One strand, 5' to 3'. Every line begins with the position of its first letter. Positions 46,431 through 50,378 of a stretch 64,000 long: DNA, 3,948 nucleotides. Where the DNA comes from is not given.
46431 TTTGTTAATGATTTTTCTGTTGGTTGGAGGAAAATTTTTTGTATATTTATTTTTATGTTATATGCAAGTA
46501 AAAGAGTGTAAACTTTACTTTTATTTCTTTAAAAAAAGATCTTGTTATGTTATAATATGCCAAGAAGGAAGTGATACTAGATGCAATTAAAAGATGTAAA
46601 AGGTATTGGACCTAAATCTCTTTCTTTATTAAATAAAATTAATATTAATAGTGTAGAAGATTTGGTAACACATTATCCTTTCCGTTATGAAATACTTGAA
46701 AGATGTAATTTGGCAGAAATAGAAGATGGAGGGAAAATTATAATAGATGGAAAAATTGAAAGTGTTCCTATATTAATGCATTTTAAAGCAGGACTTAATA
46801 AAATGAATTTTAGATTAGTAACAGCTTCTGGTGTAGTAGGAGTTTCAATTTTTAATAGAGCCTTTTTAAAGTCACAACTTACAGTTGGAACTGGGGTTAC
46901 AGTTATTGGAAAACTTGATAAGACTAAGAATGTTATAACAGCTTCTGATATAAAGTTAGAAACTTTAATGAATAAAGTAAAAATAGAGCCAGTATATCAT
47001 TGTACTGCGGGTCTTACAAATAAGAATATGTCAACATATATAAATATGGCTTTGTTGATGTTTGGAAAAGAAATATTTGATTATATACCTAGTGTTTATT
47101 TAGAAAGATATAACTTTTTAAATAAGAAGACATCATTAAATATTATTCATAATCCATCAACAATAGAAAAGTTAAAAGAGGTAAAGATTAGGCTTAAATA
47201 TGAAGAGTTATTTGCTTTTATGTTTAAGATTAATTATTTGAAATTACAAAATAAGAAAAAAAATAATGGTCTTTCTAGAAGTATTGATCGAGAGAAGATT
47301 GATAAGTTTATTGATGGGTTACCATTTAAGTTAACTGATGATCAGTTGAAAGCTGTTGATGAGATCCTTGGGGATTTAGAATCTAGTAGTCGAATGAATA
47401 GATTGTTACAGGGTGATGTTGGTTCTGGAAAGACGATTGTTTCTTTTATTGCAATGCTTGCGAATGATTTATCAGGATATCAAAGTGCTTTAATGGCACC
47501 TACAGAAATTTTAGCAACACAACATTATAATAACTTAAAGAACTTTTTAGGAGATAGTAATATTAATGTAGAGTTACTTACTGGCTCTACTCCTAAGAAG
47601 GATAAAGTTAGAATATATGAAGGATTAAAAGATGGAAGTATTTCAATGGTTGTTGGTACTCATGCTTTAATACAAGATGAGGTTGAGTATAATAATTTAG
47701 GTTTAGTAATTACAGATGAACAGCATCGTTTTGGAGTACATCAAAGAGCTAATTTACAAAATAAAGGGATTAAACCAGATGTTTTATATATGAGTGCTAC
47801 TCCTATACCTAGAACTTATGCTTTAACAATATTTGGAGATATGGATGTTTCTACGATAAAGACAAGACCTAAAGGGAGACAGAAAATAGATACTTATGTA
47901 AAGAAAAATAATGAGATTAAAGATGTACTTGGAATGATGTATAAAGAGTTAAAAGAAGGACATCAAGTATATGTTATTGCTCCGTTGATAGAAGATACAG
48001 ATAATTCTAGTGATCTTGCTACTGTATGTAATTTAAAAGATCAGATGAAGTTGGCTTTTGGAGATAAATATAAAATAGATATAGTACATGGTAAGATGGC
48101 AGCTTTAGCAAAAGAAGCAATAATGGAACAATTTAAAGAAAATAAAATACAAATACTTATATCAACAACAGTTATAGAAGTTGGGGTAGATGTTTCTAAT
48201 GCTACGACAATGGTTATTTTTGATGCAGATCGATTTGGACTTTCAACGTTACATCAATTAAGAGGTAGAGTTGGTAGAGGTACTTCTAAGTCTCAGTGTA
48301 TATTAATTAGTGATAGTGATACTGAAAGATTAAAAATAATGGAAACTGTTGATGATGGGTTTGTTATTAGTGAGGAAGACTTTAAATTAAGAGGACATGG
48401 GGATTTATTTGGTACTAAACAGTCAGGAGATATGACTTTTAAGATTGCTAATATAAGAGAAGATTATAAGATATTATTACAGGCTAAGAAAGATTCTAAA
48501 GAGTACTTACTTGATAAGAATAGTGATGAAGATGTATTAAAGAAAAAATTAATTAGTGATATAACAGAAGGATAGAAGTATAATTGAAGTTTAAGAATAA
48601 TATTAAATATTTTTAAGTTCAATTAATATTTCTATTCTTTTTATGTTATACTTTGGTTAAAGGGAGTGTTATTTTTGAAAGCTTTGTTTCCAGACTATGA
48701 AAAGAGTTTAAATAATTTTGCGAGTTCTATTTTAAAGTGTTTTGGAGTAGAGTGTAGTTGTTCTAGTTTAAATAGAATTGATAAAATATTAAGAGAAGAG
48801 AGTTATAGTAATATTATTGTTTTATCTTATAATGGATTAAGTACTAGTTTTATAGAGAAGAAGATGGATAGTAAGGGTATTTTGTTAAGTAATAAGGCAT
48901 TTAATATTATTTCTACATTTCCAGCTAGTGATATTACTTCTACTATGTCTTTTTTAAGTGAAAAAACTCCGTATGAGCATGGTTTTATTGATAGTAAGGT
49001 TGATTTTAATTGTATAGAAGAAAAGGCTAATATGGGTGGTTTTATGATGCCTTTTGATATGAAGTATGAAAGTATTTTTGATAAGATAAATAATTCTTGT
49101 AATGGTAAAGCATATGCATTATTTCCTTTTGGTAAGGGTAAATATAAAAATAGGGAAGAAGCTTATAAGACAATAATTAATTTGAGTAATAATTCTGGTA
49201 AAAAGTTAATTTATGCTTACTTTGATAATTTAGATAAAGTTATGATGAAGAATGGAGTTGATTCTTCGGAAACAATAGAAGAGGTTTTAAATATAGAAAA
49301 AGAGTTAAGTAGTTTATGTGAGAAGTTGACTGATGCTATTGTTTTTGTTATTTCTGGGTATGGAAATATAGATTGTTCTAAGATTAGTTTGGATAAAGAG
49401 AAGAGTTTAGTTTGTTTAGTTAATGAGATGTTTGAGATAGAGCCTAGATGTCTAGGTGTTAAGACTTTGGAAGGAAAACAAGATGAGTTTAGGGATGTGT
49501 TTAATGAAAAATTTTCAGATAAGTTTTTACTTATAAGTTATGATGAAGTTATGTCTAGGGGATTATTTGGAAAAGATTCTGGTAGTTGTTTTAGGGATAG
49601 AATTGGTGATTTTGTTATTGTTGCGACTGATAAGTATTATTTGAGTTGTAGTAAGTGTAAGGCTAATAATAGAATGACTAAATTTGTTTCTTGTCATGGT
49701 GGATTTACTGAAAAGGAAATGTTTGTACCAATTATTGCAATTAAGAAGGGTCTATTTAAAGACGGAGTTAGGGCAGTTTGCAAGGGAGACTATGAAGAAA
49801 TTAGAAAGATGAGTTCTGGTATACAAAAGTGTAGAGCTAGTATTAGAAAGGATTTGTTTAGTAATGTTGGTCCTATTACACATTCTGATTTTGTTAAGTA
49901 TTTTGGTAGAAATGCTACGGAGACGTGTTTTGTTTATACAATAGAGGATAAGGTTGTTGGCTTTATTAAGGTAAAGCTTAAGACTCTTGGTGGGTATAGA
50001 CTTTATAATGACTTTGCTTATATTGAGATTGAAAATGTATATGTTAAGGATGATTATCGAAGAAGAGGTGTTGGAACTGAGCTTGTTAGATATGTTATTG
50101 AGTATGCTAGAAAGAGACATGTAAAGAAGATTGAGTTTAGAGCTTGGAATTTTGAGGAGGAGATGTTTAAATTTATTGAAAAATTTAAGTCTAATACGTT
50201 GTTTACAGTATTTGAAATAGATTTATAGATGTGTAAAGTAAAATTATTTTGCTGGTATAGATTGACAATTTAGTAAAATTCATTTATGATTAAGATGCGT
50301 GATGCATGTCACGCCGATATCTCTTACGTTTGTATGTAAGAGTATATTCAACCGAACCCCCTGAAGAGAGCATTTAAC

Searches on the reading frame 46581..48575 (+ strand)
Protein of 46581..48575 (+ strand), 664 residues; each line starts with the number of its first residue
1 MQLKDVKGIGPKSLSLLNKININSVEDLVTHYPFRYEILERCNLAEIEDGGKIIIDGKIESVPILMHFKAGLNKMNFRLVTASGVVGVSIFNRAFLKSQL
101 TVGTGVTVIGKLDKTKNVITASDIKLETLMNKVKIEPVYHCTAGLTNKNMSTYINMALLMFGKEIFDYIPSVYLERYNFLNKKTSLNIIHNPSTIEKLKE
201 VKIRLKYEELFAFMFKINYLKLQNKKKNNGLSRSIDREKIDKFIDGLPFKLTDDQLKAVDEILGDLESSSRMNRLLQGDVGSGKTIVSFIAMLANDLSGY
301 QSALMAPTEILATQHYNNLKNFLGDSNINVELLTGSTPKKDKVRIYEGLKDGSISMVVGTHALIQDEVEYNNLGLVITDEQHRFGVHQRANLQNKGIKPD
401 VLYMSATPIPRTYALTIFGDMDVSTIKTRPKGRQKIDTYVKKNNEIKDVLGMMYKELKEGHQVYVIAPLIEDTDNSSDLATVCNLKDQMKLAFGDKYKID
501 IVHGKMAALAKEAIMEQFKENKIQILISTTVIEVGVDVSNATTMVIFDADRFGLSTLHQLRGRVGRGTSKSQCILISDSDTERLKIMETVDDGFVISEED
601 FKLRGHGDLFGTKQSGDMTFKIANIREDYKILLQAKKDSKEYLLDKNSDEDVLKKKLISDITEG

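Call 19: list_cluster_members(proteins=[window:46581-48575:+, window:48666-50228:+, window:50656-50988:+, window:50990-51910:+, window:53476-53850:+, window:54717-56549:+, window:57248-58009:+, window:58531-59829:+, window:59926-61383:+, window:61767-62804:+])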
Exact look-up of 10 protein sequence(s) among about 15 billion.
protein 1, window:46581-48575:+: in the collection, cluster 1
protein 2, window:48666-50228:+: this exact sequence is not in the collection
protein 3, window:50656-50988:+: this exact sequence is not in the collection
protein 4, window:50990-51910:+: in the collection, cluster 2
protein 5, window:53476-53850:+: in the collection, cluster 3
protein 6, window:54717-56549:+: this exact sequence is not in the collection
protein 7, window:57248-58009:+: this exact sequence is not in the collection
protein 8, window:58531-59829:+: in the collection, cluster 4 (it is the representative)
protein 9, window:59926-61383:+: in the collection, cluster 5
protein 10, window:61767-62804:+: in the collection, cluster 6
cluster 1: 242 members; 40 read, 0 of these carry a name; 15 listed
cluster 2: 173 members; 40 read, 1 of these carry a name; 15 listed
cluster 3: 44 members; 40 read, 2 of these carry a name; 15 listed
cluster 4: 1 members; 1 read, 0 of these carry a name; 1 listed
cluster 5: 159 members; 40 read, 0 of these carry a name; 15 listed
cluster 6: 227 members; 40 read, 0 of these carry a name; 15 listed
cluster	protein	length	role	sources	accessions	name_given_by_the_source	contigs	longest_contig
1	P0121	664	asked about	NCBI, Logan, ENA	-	-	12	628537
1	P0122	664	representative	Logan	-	-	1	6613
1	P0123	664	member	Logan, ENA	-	-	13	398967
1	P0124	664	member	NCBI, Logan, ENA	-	-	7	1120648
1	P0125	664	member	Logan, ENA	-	-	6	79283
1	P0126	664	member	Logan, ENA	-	-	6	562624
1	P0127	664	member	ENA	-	-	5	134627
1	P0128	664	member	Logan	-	-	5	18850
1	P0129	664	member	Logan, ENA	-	-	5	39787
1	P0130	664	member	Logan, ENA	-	-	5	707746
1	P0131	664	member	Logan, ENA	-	-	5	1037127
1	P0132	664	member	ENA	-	-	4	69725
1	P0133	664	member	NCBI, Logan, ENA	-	-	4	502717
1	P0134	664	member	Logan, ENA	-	-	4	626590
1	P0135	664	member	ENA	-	-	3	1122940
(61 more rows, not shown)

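Call 20: find_encoding_contigs(protein=window:46581-48575:+, flank=10000, max_places=10)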
Protein window:46581-48575:+ (664 aa): 24 contigs read that carry it; 10 places shown.
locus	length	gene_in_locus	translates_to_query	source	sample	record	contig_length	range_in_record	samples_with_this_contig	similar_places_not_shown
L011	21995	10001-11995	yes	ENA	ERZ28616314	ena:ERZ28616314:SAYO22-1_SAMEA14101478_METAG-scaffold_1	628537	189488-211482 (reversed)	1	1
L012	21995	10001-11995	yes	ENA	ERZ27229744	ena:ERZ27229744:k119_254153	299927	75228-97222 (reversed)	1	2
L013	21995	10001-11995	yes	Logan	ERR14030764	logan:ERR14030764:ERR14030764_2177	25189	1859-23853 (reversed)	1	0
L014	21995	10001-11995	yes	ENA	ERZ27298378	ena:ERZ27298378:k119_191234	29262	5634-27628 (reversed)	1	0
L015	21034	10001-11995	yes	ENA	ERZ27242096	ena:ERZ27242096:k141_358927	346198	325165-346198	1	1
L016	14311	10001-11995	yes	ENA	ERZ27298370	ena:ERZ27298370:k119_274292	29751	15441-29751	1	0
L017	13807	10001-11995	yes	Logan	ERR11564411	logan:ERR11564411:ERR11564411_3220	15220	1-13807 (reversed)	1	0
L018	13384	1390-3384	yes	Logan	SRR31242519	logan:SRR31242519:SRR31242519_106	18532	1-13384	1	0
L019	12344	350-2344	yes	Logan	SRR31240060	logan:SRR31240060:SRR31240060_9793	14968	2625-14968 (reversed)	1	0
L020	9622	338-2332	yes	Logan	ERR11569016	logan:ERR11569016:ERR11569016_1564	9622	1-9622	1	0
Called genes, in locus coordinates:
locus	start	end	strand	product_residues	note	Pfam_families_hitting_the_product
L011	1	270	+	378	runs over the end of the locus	PF20706:GT4-conflict, PF00534:Glycos_transf_1, PF13692:Glyco_trans_1_4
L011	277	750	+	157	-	PF08660:Alg14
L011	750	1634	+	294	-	PF04101:Glyco_tran_28_C, PF04138:GtrA_DPMS_TM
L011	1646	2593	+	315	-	PF00535:Glycos_transf_2, PF10111:Glyco_tranf_2_2, PF13641:Glyco_tranf_2_3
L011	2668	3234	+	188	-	-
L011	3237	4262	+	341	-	PF09992:NAGPA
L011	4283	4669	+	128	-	-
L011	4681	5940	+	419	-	PF01522:Polysacc_deac_1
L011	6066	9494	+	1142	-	PF01855:POR_N, PF17147:PFOR_II, PF01558:POR, PF10371:EKR, PF12838:Fer4_7 (weak), PF13183:Fer4_8 (weak), PF13187:Fer4_9 (weak), PF02775:TPP_enzyme_C, +2 more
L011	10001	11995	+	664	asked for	PF17191:RecG_wedge, PF04851:ResIII, PF00270:DEAD, PF00271:Helicase_C, PF19833:RecG_dom3_C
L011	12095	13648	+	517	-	PF01663:Phosphodiest (faint), PF14542:Acetyltransf_CG (faint), PF00583:Acetyltransf_1, PF13673:Acetyltransf_10 (weak), PF13508:Acetyltransf_7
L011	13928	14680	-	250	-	PF00589:Phage_integrase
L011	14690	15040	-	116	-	PF14657:Arm-DNA-bind_4 (weak)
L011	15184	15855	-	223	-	PF13443:HTH_26 (weak)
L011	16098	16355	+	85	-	-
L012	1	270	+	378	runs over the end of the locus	PF20706:GT4-conflict, PF00534:Glycos_transf_1, PF13692:Glyco_trans_1_4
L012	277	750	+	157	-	PF08660:Alg14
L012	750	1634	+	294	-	PF04101:Glyco_tran_28_C, PF04138:GtrA_DPMS_TM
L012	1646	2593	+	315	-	PF00535:Glycos_transf_2, PF10111:Glyco_tranf_2_2, PF13641:Glyco_tranf_2_3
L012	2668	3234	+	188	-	-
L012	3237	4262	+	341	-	PF09992:NAGPA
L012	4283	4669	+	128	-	-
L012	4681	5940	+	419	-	PF01522:Polysacc_deac_1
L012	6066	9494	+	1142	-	PF01855:POR_N, PF17147:PFOR_II, PF01558:POR, PF10371:EKR, PF12838:Fer4_7 (weak), PF13183:Fer4_8 (weak), PF13187:Fer4_9 (weak), PF02775:TPP_enzyme_C, +2 more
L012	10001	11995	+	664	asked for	PF17191:RecG_wedge, PF04851:ResIII, PF00270:DEAD, PF00271:Helicase_C, PF19833:RecG_dom3_C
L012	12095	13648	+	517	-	PF01663:Phosphodiest (faint), PF14542:Acetyltransf_CG (faint), PF00583:Acetyltransf_1, PF13673:Acetyltransf_10 (weak), PF13508:Acetyltransf_7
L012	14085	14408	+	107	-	-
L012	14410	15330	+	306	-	PF12728:HTH_17 (weak), PF02661:Fic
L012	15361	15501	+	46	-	-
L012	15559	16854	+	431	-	-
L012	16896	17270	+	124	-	PF04266:ASCH (weak)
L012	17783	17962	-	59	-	PF13936:HTH_38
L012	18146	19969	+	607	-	PF03235:GmrSD_N, PF07510:GmrSD_C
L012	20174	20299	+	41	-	-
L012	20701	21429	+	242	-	-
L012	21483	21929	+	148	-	PF00293:NUDIX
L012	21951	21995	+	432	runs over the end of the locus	PF09903:DUF2130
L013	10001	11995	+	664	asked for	PF17191:RecG_wedge, PF04851:ResIII, PF00270:DEAD, PF00271:Helicase_C, PF19833:RecG_dom3_C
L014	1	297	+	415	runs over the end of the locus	PF20706:GT4-conflict, PF00534:Glycos_transf_1, PF13692:Glyco_trans_1_4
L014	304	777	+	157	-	PF08660:Alg14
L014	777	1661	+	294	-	PF04101:Glyco_tran_28_C, PF04138:GtrA_DPMS_TM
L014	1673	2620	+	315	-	PF00535:Glycos_transf_2, PF10111:Glyco_tranf_2_2 (weak), PF13641:Glyco_tranf_2_3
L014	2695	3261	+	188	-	-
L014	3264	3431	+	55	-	-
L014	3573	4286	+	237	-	PF09992:NAGPA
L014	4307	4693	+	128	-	-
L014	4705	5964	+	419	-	PF01522:Polysacc_deac_1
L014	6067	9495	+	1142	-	PF01855:POR_N, PF17147:PFOR_II, PF01558:POR, PF10371:EKR, PF12838:Fer4_7 (weak), PF13183:Fer4_8 (weak), PF13187:Fer4_9 (weak), PF02775:TPP_enzyme_C, +2 more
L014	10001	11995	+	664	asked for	PF17191:RecG_wedge, PF04851:ResIII, PF00270:DEAD, PF00271:Helicase_C, PF19833:RecG_dom3_C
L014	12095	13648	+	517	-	PF01663:Phosphodiest (faint), PF14542:Acetyltransf_CG (faint), PF00583:Acetyltransf_1, PF13673:Acetyltransf_10 (weak), PF13508:Acetyltransf_7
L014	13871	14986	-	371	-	PF00589:Phage_integrase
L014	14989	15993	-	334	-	PF03796:DnaB_C (faint), PF13481:AAA_25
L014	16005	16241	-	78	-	-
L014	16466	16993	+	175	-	PF01381:HTH_3, PF12844:HTH_19, PF13443:HTH_26 (weak)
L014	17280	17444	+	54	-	-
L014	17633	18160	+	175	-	PF13527:Acetyltransf_9 (weak), PF00583:Acetyltransf_1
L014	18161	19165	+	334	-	PF00561:Abhydrolase_1 (faint), PF06821:Ser_hydrolase, PF00293:NUDIX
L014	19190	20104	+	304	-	-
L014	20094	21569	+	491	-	PF07724:AAA_2, PF07728:AAA_5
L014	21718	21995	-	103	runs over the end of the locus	-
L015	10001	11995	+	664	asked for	PF17191:RecG_wedge, PF04851:ResIII, PF00270:DEAD, PF00271:Helicase_C, PF19833:RecG_dom3_C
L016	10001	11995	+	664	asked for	PF17191:RecG_wedge, PF04851:ResIII, PF00270:DEAD, PF00271:Helicase_C, PF19833:RecG_dom3_C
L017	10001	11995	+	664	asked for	PF17191:RecG_wedge, PF04851:ResIII, PF00270:DEAD, PF00271:Helicase_C, PF19833:RecG_dom3_C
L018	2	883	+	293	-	?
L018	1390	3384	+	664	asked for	PF17191:RecG_wedge, PF04851:ResIII, PF00270:DEAD, PF00271:Helicase_C, PF19833:RecG_dom3_C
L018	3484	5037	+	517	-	PF14542:Acetyltransf_CG (faint), PF00583:Acetyltransf_1, PF13673:Acetyltransf_10 (weak), PF13508:Acetyltransf_7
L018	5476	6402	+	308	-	PF02661:Fic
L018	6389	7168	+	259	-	PF00069:Pkinase, PF07714:PK_Tyr_Ser-Thr, PF03109:ABC1 (faint)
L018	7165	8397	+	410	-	-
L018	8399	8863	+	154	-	-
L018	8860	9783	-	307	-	PF00589:Phage_integrase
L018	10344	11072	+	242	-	-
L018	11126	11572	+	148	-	PF00293:NUDIX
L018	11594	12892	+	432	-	PF09903:DUF2130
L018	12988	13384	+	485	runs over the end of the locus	PF14284:PcfJ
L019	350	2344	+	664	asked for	PF17191:RecG_wedge, PF04851:ResIII, PF00270:DEAD, PF00271:Helicase_C, PF19833:RecG_dom3_C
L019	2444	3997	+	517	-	PF14542:Acetyltransf_CG (faint), PF00583:Acetyltransf_1, PF13673:Acetyltransf_10 (weak), PF13508:Acetyltransf_7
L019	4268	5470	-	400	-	PF14657:Arm-DNA-bind_4, PF00589:Phage_integrase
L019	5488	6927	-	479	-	PF01076:Mob_Pre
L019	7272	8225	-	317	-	PF03796:DnaB_C (weak), PF13481:AAA_25, PF06745:ATPase (weak)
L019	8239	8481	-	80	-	-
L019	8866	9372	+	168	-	PF13560:HTH_31, PF01381:HTH_3, PF12844:HTH_19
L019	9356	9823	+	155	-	-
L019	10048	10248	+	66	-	PF12844:HTH_19, PF13560:HTH_31 (weak), PF13443:HTH_26 (weak), PF01381:HTH_3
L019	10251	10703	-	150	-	-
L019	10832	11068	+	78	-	PF01381:HTH_3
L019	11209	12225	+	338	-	PF01381:HTH_3, PF13560:HTH_31 (faint)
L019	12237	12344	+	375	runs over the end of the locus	-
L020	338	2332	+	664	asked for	PF17191:RecG_wedge, PF04851:ResIII, PF00270:DEAD, PF00271:Helicase_C, PF19833:RecG_dom3_C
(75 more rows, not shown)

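Call 66: search_protein_families(library=padloc, proteins=[L018:6389-7168:+, L018:7165-8397:+, L018:8399-8863:+], max_evalue=0.001)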
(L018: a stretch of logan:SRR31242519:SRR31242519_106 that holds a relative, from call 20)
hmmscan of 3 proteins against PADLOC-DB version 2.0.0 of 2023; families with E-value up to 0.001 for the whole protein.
L018:6389-7168:+ (259 aa): 34 families (the best 25 are shown)
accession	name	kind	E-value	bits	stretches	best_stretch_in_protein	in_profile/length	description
PDLC04042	PD-T4-6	-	4.1e-31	106.7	1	35-255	47-273/292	-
PDLC04138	mad6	-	3.8e-28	96.8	1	29-206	82-261/659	mads_6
PDLC04047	PD-T4-6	-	1.8e-27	94.3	1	33-256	47-274/327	-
PDLC04060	PD-T4-6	-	1.2e-26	91.6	1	38-255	49-270/486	-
PDLC04044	PD-T4-6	-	1.4e-26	91.5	1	32-254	72-292/372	-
PDLC04053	PD-T4-6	-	4e-26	90.2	1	37-257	48-274/311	-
PDLC04062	PD-T4-6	-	3.3e-23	80.4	1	45-254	85-293/450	-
PDLC04061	PD-T4-6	-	2e-22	78.4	1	74-205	97-227/510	-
PDLC04048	PD-T4-6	-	2.2e-22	77.9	1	35-256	49-274/354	-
PDLC04054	PD-T4-6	-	3.4e-22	77.3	1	69-201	83-213/347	-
PDLC04045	PD-T4-6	-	3.8e-22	76.7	1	32-254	73-298/350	-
PDLC04051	PD-T4-6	-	4.7e-22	76.6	1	65-253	101-293/476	-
PDLC04052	PD-T4-6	-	1.8e-21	74.9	1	72-207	88-222/496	-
PDLC04040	PD-T4-6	-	5.7e-21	72.9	1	74-255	80-266/547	-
PDLC03920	MkoA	-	2.6e-20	70.4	1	41-257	52-280/1112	-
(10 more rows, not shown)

L018:7165-8397:+ (410 aa): 0 families

L018:8399-8863:+ (154 aa): 0 families

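Call 67: search_protein_families(library=pfam, proteins=[L018:6389-7168:+, L018:7165-8397:+, L018:8399-8863:+], max_evalue=0.001)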
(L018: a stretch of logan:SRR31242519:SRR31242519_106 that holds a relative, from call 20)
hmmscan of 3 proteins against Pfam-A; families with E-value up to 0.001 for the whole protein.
L018:6389-7168:+ (259 aa): 4 families
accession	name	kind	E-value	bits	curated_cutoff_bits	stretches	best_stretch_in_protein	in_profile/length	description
PF00069.31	Pkinase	-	6.7e-29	101.5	31.7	1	29-216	30-212/263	Protein kinase domain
PF07714.23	PK_Tyr_Ser-Thr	-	8e-14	52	23.1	1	34-198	38-202/258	Protein tyrosine and serine/threonine kinase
PF03109.22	ABC1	-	2.9e-05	23.8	22.9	1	53-153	126-221/244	ABC1 atypical kinase-like domain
PF17667.7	Pkinase_fungal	-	0.0003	20.1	24.1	1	89-150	275-343/387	Fungal protein kinase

L018:7165-8397:+ (410 aa): 0 families

L018:8399-8863:+ (154 aa): 1 family
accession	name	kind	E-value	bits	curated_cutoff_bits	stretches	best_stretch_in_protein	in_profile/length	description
PF23387.2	TPR_IFT80_172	-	0.00095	19.5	25.6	0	43-80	62-99/147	IFT80/172/WDR35/WDR19 TPR domain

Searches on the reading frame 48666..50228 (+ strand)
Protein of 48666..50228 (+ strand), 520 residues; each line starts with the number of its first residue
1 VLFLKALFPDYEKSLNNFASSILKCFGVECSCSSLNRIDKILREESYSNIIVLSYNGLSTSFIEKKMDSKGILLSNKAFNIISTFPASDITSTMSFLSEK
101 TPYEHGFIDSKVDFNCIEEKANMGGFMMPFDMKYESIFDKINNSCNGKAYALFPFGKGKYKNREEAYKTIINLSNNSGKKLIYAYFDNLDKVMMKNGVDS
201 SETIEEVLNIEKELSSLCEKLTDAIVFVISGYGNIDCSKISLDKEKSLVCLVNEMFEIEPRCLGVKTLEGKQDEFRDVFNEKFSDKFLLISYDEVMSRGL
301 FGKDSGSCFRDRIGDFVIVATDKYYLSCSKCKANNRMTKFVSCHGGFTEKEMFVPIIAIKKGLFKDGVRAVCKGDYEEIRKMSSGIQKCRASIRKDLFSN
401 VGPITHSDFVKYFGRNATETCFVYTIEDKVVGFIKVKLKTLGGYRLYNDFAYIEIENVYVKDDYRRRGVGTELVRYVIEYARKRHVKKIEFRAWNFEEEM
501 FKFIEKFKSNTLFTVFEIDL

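Call 3: search_protein_families(library=pfam, proteins=[window:48666-50228:+], max_evalue=0.01)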
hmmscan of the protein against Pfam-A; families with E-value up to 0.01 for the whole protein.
window:48666-50228:+ (520 aa): 8 families
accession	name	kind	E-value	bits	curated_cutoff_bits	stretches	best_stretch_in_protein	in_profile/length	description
PF00583.31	Acetyltransf_1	-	3.2e-14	53.6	20.7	1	414-491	28-98/116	Acetyltransferase (GNAT) family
PF13508.13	Acetyltransf_7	-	3.6e-10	40.5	27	1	419-489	3-65/84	Acetyltransferase (GNAT) domain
PF13673.13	Acetyltransf_10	-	5e-08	33.4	23.6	1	410-491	23-90/128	Acetyltransferase (GNAT) domain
PF01663.27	Phosphodiest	-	3.1e-06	27.5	23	1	172-329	150-326/342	Type I phosphodiesterase / nucleotide pyrophosphatase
PF14542.12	Acetyltransf_CG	-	1.7e-05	25.3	30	1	451-487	23-59/80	GCN5-related N-acetyl-transferase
PF13302.13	Acetyltransf_3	-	0.0021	19.2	25.4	1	405-506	33-134/138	Acetyltransferase (GNAT) domain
PF08445.16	FR47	-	0.0047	17.3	22.1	1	430-484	1-53/86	FR47-like protein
PF13420.13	Acetyltransf_4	-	0.0085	16.6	24.3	0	421-506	49-131/155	Acetyltransferase (GNAT) domain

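Call 4: search_protein_families(library=padloc, proteins=[window:48666-50228:+], max_evalue=0.01)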
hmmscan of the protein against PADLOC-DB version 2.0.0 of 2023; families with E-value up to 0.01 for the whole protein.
window:48666-50228:+ (520 aa): 0 families

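Call 16: find_encoding_contigs(protein=window:48666-50228:+, flank=10000, max_places=10)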
Protein window:48666-50228:+ (520 aa): no gene with exactly this product is on record in the collection.

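Call 51: search_protein_families(library=ncbifam, proteins=[window:48666-50228:+], max_evalue=0.001)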
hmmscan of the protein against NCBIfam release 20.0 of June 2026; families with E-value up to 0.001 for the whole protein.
window:48666-50228:+ (520 aa): 7 families
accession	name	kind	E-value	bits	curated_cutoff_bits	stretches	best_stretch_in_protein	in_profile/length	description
NF053587.1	SpmdActasePaiA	equivalog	1e-09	38.4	250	1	418-507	59-145/172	spermidine/spermine N(1)-acetyltransferase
NF043067.1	AAC_6p_group_E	equivalog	7.8e-08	32.3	140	1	392-487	11-105/140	aminoglycoside 6'-N-acetyltransferase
TIGR01575.1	rimI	equivalog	9.5e-07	29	86.4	1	392-495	7-100/132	ribosomal protein S18-alanine N-acetyltransferase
NF040503.1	resist_ArsN1a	equivalog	2.2e-05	24.2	170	1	406-500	34-124/159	arsinothricin resistance N-acetyltransferase ArsN1 family A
NF000360.1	sat4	exception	2.6e-05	24.4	380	1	410-490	64-134/180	streptothricin N-acetyltransferase Sat4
NF005840.0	PRK07757.1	equivalog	0.00012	22.1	154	1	448-502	64-114/153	N-acetyltransferase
NF000482.1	AAC_3_XI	exception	0.00062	19.6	300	0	422-506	51-129/148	aminoglycoside N-acetyltransferase AAC(3)-XI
